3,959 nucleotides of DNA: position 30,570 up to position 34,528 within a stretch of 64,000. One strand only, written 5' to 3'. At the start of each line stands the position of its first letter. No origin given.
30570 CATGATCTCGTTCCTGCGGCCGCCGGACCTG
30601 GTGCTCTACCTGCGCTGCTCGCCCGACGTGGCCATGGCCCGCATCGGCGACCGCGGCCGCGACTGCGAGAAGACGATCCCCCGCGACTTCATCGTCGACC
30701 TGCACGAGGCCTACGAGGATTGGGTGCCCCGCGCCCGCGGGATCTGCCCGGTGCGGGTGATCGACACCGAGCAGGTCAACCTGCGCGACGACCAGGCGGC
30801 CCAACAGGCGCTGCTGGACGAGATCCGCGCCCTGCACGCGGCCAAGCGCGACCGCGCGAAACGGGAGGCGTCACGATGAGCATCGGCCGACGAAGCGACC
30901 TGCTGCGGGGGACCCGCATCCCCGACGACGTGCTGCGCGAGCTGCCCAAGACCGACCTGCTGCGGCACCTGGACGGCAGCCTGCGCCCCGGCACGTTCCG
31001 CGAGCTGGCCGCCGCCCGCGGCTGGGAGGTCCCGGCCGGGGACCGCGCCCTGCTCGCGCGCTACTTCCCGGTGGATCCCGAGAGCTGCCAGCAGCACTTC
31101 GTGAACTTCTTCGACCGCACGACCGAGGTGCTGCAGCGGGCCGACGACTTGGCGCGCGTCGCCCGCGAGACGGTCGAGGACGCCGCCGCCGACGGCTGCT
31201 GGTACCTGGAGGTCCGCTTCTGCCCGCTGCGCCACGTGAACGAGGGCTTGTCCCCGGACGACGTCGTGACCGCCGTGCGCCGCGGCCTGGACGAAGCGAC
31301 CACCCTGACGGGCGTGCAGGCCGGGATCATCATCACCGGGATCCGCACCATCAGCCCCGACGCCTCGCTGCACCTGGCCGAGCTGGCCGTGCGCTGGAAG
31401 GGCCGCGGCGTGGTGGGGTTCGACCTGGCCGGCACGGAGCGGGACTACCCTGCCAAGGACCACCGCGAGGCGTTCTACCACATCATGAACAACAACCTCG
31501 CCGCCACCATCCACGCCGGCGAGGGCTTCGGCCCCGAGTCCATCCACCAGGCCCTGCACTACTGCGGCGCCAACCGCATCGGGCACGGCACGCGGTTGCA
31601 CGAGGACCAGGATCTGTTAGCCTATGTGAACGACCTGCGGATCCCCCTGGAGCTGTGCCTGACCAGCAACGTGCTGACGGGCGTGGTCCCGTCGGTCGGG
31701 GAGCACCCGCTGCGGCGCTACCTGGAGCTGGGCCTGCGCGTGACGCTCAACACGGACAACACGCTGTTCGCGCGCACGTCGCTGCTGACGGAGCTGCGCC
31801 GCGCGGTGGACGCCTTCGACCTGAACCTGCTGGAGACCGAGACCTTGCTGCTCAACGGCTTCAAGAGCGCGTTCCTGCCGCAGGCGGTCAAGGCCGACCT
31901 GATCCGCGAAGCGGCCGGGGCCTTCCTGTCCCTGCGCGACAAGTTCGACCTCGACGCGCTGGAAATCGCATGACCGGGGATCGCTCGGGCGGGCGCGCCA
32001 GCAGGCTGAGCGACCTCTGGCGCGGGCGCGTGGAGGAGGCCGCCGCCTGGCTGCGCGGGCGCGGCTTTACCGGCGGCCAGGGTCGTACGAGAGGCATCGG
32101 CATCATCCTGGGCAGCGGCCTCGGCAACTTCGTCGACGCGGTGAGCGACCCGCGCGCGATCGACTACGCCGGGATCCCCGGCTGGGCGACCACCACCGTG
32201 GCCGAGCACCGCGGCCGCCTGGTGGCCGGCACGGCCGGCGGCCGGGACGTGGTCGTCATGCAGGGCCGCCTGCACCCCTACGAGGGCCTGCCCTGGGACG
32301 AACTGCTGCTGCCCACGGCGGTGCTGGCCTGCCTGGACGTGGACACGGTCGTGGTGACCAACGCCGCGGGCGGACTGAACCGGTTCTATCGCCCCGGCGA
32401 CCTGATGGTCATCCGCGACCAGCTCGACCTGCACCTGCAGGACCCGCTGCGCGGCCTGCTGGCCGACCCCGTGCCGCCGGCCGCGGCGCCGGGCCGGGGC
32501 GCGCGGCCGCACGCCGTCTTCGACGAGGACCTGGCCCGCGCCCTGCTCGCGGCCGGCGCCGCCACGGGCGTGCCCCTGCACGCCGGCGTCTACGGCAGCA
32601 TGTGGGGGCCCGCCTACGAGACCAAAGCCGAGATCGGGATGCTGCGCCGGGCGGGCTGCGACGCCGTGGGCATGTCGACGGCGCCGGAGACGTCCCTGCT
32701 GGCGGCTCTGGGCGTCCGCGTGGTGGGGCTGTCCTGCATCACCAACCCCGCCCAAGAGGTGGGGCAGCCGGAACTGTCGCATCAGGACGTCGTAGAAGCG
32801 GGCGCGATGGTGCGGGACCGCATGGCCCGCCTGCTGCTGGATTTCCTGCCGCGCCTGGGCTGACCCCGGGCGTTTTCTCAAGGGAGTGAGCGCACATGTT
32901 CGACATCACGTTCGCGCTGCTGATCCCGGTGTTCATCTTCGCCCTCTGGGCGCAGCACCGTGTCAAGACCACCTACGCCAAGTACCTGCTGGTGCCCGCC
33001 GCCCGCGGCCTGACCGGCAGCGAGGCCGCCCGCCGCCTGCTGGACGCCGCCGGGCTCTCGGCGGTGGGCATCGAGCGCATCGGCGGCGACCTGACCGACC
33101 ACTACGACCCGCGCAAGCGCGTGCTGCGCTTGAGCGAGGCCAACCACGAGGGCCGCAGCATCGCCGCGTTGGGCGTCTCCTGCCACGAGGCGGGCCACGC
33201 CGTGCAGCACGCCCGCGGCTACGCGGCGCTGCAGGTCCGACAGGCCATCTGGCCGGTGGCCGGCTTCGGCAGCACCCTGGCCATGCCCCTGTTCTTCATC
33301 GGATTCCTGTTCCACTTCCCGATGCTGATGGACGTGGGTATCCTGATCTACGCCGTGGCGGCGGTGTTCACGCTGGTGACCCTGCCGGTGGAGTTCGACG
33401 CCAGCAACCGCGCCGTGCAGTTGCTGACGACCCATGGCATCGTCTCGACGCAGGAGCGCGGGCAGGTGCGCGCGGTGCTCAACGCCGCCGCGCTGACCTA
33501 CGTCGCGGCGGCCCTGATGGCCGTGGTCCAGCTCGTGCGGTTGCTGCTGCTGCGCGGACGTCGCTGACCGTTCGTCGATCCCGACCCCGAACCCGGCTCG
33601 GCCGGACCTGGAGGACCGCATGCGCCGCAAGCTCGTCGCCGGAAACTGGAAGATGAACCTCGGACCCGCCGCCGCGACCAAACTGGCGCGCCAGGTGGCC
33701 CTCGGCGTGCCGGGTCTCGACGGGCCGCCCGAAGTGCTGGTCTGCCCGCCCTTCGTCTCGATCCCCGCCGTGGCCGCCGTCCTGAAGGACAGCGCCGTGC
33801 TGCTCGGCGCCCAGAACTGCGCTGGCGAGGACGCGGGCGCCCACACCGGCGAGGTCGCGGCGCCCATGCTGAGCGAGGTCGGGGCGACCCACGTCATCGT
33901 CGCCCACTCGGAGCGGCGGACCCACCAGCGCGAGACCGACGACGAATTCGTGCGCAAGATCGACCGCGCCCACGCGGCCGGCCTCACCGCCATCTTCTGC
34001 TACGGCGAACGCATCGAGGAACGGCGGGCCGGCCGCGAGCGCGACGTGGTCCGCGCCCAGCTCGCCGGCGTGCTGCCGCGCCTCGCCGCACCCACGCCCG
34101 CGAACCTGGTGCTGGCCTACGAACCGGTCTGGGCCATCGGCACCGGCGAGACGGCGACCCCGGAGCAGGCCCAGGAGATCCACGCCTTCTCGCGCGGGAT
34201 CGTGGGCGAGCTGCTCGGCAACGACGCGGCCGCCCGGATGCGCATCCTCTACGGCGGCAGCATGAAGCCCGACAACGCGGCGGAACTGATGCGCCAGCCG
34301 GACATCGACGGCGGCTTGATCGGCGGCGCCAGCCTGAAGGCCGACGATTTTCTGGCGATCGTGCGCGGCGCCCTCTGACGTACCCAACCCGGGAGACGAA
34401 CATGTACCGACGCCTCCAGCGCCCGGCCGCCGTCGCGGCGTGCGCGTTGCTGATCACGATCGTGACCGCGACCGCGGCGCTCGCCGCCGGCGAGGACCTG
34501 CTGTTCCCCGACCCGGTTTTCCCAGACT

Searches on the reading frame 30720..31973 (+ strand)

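Call 55: search_protein_families(library=pfam, proteins=[window:30720-31973:+], max_evalue=0.00001)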
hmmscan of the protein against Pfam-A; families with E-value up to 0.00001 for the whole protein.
window:30720-31973:+ (417 aa): 1 family
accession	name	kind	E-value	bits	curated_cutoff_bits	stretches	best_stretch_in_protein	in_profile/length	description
PF00962.28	A_deaminase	-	1.6e-86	290.8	27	1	76-397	1-326/330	Adenosine deaminase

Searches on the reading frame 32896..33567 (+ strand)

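Call 56: search_protein_families(library=pfam, proteins=[window:32896-33567:+], max_evalue=0.00001)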
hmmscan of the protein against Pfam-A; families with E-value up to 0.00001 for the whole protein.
window:32896-33567:+ (223 aa): 1 family
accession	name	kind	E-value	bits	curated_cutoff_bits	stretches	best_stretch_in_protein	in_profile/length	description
PF04298.18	Zn_peptidase_2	-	4.6e-86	288.3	27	1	6-219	2-216/218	Putative neutral zinc metallopeptidase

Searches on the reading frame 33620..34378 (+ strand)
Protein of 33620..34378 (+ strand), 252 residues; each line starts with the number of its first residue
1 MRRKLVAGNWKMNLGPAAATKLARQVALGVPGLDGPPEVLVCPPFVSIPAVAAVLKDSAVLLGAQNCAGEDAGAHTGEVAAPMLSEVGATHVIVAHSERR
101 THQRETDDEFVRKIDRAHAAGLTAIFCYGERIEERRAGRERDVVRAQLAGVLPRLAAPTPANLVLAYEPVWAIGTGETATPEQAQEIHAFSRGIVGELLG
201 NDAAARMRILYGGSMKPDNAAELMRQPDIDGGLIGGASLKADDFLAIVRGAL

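Call 56: search_protein_families(library=pfam, proteins=[window:33620-34378:+], max_evalue=0.00001)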
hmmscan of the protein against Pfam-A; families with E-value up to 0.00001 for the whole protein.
window:33620-34378:+ (252 aa): 1 family
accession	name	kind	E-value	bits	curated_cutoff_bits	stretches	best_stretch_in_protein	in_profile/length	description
PF00121.24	TIM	-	4e-84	282.4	20.1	1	4-249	1-243/245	Triosephosphate isomerase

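Call 58: list_cluster_members(proteins=[window:33620-34378:+, window:50049-51113:-, window:57902-59395:-, window:32896-33567:+, window:3074-4195:+, window:8666-11365:+])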
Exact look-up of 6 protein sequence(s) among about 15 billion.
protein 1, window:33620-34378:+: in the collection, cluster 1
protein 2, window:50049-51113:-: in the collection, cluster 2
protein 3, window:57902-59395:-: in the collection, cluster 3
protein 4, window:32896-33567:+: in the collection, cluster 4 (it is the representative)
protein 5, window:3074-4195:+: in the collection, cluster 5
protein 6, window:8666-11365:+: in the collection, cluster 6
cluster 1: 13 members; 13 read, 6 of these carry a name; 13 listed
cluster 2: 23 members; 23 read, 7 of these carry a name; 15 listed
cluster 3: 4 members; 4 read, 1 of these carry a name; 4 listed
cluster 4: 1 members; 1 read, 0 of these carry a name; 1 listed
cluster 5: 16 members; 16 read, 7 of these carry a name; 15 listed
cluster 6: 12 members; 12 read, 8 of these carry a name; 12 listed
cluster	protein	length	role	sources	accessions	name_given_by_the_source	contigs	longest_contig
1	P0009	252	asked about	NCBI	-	-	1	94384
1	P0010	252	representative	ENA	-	-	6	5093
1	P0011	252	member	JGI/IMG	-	triosephosphate isomerase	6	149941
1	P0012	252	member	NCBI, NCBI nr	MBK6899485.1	MAG: triose-phosphate isomerase [bacterium] | triose-phosphate isomerase [bacterium]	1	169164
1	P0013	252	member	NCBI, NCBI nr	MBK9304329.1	MAG: triose-phosphate isomerase [bacterium] | triose-phosphate isomerase [bacterium]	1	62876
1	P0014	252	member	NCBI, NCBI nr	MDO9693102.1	MAG: triose-phosphate isomerase [Candidatus Latescibacteria bacterium] | triose-phosphate isomerase [Candidatus Latescibacterota bacterium]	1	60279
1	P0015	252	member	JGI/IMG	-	triosephosphate isomerase (TIM)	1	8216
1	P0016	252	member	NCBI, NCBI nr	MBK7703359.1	MAG: triose-phosphate isomerase [bacterium] | triose-phosphate isomerase [bacterium]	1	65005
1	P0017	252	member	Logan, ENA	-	-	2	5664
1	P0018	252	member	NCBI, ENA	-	-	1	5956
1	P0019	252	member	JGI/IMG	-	-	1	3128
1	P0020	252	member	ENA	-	-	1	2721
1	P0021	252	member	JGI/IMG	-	-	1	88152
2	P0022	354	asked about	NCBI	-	-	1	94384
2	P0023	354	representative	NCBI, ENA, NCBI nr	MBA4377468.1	MAG: malate dehydrogenase [Gemmatimonas sp.] | malate dehydrogenase [Gemmatimonas sp.]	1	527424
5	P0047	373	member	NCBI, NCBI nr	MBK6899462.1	MAG: ABC transporter permease [bacterium] | ABC transporter permease [bacterium]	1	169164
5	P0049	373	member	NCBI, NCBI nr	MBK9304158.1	MAG: ABC transporter permease [bacterium] | ABC transporter permease [bacterium]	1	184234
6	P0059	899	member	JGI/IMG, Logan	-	Tol biopolymer transport system component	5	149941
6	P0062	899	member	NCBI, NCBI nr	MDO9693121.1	MAG: protein kinase [Candidatus Latescibacteria bacterium] | protein kinase [Candidatus Latescibacterota bacterium]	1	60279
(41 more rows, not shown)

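Call 59: find_encoding_contigs(protein=P0047, flank=10000, max_places=3)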
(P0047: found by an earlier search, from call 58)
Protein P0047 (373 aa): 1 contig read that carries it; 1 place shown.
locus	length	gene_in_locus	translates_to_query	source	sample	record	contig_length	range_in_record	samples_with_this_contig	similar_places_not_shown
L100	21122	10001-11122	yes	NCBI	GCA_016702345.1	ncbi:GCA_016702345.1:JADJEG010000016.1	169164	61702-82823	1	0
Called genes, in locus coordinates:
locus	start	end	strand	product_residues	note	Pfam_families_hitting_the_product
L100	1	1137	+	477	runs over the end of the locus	PF03781:FGE-sulfatase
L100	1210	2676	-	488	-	PF04715:, PF00425:Chorismate_bind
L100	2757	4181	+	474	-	PF03062:MBOAT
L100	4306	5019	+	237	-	PF00440:TetR_N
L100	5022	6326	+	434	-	PF02321:OEP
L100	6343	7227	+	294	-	PF25917:BSH_RND (weak), PF25973:BSH_CzcB (weak), PF25954:Beta-barrel_RND_2 (weak)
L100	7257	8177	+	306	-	PF00005:ABC_tran, PF13304:AAA_21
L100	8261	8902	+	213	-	PF00005:ABC_tran, PF13304:AAA_21 (weak)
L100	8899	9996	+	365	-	PF12679:ABC2_membrane_2, PF12698:ABC2_membrane_3, PF01061:ABC2_membrane, PF12730:ABC2_membrane_4 (weak)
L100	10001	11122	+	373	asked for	PF12679:ABC2_membrane_2, PF12698:ABC2_membrane_3, PF01061:ABC2_membrane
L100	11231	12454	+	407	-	PF06965:Na_H_antiport_1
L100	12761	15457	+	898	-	PF00069:Pkinase, PF01636:APH (faint), PF03109:ABC1, PF07714:PK_Tyr_Ser-Thr, PF07676:PD40 (faint), PF26550:Tricorn_2nd (faint), PF26549:Tricorn_N (weak)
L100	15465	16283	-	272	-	PF13860:FlgD_ig (weak)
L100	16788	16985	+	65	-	-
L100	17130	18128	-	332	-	-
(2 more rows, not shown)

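Call 60: find_encoding_contigs(protein=P0049, flank=10000, max_places=3)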
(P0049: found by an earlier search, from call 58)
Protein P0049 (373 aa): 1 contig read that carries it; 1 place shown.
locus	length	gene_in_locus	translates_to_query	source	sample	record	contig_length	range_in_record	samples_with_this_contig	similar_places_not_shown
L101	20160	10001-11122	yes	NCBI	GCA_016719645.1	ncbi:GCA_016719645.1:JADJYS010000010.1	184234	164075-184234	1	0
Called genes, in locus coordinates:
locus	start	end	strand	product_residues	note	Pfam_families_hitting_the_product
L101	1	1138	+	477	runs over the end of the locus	PF03781:FGE-sulfatase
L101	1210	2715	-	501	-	PF04715:, PF00425:Chorismate_bind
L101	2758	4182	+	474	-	PF03062:MBOAT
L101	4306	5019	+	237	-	PF00440:TetR_N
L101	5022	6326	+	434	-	PF02321:OEP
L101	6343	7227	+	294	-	PF25917:BSH_RND (weak), PF25973:BSH_CzcB (weak), PF25954:Beta-barrel_RND_2 (weak)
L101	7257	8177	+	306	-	PF00005:ABC_tran, PF13304:AAA_21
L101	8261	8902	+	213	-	PF00005:ABC_tran, PF13304:AAA_21 (weak)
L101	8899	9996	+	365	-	PF12679:ABC2_membrane_2, PF12698:ABC2_membrane_3, PF01061:ABC2_membrane, PF12730:ABC2_membrane_4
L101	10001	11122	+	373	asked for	PF12679:ABC2_membrane_2, PF12698:ABC2_membrane_3, PF01061:ABC2_membrane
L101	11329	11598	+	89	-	PF01206:TusA (weak)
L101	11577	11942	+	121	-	PF02635:DsrE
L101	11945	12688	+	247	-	PF02566:OsmC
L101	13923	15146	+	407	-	PF06965:Na_H_antiport_1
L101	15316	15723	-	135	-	-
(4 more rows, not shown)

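Call 65: find_encoding_contigs(protein=P0059, flank=10000, max_places=5)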
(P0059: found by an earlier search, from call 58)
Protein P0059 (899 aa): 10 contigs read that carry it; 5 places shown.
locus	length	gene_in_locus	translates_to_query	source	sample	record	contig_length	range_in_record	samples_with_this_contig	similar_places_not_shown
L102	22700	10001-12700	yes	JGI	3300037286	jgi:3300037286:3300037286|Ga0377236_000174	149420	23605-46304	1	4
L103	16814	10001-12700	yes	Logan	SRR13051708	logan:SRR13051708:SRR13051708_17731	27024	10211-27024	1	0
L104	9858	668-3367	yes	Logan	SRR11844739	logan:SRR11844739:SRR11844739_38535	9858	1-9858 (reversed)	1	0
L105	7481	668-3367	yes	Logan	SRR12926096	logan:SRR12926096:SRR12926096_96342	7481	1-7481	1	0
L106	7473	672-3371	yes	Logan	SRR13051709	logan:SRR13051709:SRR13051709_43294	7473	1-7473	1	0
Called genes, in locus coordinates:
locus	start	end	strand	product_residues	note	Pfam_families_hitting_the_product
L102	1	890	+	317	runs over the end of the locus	PF00005:ABC_tran, PF13304:AAA_21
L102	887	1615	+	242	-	PF00005:ABC_tran, PF13304:AAA_21 (faint)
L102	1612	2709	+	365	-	PF12679:ABC2_membrane_2, PF12698:ABC2_membrane_3, PF01061:ABC2_membrane, PF12730:ABC2_membrane_4 (weak)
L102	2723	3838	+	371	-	PF12679:ABC2_membrane_2, PF12730:ABC2_membrane_4 (faint), PF12698:ABC2_membrane_3, PF01061:ABC2_membrane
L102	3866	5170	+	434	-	PF17170:DUF5128 (faint)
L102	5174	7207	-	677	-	PF13522:GATase_6 (faint), PF13537:GATase_7, PF00733:Asn_synthase (weak)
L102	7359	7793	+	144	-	PF00903:Glyoxalase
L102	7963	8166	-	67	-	-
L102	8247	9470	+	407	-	PF06965:Na_H_antiport_1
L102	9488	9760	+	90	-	-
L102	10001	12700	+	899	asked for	PF00069:Pkinase, PF01636:APH (faint), PF07714:PK_Tyr_Ser-Thr, PF03109:ABC1 (weak), PF07676:PD40 (faint), PF26550:Tricorn_2nd (faint), PF26549:Tricorn_N (weak)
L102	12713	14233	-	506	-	PF00128:Alpha-amylase, PF22460:Neopullulanase-like_C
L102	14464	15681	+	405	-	PF13173:AAA_14, PF13635:DUF4143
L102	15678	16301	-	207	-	PF09335:VTT_dom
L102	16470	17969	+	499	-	PF00324:AA_permease, PF13520:AA_permease_2, PF13906:AA_permease_C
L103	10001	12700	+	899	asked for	PF00069:Pkinase, PF01636:APH (faint), PF07714:PK_Tyr_Ser-Thr, PF03109:ABC1 (weak), PF07676:PD40 (faint), PF26550:Tricorn_2nd (faint), PF26549:Tricorn_N (weak)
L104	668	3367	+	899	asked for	PF00069:Pkinase, PF01636:APH (faint), PF07714:PK_Tyr_Ser-Thr, PF03109:ABC1 (weak), PF07676:PD40 (faint), PF26550:Tricorn_2nd (faint), PF26549:Tricorn_N (weak)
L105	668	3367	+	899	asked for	PF00069:Pkinase, PF01636:APH (faint), PF07714:PK_Tyr_Ser-Thr, PF03109:ABC1 (weak), PF07676:PD40 (faint), PF26550:Tricorn_2nd (faint), PF26549:Tricorn_N (weak)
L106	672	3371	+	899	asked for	PF00069:Pkinase, PF01636:APH (faint), PF07714:PK_Tyr_Ser-Thr, PF03109:ABC1 (weak), PF07676:PD40 (faint), PF26550:Tricorn_2nd (faint), PF26549:Tricorn_N (weak)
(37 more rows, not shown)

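Call 66: find_encoding_contigs(protein=P0062, flank=10000, max_places=3)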
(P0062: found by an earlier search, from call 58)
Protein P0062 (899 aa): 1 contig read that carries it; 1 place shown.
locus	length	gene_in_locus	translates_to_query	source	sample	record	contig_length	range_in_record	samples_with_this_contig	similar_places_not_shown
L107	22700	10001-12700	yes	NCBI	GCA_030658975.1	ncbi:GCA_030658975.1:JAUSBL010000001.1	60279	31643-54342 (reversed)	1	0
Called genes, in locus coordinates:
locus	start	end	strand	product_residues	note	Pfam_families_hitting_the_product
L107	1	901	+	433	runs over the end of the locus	PF02321:OEP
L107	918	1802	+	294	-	PF25954:Beta-barrel_RND_2 (weak)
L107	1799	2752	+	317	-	PF00005:ABC_tran, PF13304:AAA_21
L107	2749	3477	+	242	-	PF00005:ABC_tran, PF13304:AAA_21 (faint)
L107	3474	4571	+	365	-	PF12679:ABC2_membrane_2, PF12698:ABC2_membrane_3, PF01061:ABC2_membrane, PF12730:ABC2_membrane_4 (weak)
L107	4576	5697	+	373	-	PF12679:ABC2_membrane_2, PF12698:ABC2_membrane_3, PF01061:ABC2_membrane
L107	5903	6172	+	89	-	PF01206:TusA (weak)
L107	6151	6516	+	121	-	PF02635:DsrE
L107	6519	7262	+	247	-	PF02566:OsmC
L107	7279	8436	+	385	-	-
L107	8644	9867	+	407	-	PF06965:Na_H_antiport_1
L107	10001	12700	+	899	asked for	PF00069:Pkinase, PF03109:ABC1 (weak), PF07714:PK_Tyr_Ser-Thr, PF07676:PD40 (faint), PF26550:Tricorn_2nd (faint), PF26549:Tricorn_N (weak)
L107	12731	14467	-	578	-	PF22252:PNGase_F-II_N, PF09112:N-glycanase_N, PF09113:N-glycanase_C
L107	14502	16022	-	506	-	PF00128:Alpha-amylase, PF16657:Malt_amylase_C (faint), PF22026:Alpha-amylase_C_2 (faint), PF22460:Neopullulanase-like_C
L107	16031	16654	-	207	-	PF09335:VTT_dom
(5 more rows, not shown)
